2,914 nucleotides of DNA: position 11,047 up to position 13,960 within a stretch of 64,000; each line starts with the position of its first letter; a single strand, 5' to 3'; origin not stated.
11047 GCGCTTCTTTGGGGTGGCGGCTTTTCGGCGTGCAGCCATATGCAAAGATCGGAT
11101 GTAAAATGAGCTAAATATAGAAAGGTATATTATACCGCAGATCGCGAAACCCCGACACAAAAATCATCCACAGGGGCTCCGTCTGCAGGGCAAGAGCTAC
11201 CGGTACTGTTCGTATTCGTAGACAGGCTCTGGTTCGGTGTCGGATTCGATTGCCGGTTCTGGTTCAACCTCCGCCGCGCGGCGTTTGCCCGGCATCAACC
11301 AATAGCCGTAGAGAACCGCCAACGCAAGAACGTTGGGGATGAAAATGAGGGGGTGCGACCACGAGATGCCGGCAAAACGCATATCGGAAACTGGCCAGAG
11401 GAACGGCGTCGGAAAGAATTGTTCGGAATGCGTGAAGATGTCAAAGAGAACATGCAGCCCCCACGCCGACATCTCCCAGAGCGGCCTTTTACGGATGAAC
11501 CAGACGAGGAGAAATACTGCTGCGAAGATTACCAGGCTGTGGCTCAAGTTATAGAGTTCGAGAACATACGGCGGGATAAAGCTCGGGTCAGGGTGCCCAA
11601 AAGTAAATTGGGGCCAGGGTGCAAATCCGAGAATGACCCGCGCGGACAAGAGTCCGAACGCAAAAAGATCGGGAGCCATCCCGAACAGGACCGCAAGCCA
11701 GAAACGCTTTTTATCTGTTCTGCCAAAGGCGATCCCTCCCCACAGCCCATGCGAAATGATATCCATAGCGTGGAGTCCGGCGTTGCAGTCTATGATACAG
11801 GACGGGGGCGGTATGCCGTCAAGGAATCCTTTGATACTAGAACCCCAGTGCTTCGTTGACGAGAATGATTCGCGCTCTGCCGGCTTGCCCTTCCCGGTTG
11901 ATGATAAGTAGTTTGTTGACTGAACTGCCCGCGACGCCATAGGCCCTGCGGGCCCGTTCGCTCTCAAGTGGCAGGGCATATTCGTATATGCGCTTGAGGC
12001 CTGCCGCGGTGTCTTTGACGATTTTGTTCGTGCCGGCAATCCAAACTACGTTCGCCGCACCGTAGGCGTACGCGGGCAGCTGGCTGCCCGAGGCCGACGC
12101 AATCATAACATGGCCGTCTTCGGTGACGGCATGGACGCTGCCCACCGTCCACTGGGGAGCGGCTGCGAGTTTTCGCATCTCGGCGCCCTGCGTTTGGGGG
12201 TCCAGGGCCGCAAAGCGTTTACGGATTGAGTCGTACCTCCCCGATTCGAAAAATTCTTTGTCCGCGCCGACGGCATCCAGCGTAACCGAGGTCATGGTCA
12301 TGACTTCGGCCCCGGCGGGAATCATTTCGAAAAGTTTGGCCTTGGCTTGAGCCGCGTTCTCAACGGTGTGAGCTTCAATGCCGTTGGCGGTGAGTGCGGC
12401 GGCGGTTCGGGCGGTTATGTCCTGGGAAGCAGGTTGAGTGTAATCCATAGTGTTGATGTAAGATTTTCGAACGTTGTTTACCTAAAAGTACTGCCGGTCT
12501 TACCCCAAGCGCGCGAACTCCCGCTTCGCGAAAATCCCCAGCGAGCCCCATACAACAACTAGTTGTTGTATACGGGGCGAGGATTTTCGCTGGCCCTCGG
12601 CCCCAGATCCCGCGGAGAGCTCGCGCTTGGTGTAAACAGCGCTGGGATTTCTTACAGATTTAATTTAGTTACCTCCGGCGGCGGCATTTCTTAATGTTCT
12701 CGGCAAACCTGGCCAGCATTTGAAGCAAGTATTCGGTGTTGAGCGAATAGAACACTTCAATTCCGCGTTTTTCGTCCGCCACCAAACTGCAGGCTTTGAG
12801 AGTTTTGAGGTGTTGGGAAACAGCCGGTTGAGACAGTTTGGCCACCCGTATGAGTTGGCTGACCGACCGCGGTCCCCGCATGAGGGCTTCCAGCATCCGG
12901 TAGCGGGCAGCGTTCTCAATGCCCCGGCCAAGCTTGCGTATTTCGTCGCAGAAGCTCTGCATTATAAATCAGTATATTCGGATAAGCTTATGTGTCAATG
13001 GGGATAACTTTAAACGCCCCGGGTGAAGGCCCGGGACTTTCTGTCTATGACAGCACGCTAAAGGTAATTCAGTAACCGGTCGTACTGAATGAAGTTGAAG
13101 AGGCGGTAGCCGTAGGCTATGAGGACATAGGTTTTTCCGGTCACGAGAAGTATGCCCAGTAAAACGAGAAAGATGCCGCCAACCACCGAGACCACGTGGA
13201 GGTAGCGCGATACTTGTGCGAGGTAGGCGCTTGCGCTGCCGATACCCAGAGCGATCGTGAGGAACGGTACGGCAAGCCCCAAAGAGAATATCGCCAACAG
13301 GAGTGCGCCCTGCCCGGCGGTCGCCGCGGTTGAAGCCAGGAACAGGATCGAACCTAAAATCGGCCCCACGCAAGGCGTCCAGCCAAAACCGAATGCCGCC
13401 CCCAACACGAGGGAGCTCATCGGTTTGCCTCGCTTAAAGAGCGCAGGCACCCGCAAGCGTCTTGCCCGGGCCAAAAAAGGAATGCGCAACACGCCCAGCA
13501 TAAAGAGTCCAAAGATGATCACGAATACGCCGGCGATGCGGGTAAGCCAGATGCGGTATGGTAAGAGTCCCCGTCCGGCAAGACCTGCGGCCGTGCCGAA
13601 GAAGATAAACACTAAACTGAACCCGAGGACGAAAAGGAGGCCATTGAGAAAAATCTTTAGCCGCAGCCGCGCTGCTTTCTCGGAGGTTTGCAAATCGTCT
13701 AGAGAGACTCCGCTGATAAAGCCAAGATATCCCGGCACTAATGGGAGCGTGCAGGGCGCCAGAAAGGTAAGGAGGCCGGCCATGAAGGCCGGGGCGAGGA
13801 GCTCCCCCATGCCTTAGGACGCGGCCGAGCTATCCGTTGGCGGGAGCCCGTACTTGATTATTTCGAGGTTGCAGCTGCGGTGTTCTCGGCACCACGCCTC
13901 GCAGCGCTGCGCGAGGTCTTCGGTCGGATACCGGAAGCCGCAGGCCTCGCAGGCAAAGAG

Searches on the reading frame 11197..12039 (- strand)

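Call 46: search_protein_families(library=pfam, proteins=[window:11197-12039:-], max_evalue=0.001)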
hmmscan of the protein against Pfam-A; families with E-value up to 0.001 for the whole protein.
window:11197-12039:- (280 aa): 1 family
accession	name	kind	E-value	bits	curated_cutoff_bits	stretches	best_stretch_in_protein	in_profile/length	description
PF04307.19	YdjM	-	0.0001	22.3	29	1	142-256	59-155/176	YdjM inner membrane protein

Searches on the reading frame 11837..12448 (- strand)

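Call 46: search_protein_families(library=pfam, proteins=[window:11837-12448:-], max_evalue=0.001)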
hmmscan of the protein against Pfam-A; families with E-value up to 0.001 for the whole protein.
window:11837-12448:- (203 aa): 1 family
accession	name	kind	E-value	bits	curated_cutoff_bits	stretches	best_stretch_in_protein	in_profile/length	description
PF02589.21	LUD_dom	-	3.5e-20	73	22.6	1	14-182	3-169/189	LUD domain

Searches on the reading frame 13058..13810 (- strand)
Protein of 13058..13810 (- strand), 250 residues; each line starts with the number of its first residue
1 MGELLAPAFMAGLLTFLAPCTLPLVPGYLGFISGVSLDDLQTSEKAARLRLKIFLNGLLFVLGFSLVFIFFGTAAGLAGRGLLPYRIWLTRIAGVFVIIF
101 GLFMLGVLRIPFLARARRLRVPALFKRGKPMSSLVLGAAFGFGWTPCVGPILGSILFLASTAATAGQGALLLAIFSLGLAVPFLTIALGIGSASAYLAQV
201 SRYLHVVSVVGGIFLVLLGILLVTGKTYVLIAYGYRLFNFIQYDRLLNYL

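Call 46: search_protein_families(library=pfam, proteins=[window:13058-13810:-], max_evalue=0.001)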
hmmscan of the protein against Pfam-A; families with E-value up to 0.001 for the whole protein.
window:13058-13810:- (250 aa): 2 families
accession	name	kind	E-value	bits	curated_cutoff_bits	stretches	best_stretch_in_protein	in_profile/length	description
PF02683.22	DsbD_TM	-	4e-16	59.4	27.1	1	7-223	7-215/219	Cytochrome C biogenesis protein transmembrane domain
PF13386.12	DsbD_2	-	3.1e-08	34.2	24.9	1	48-213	32-198/199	Cytochrome C biogenesis protein transmembrane region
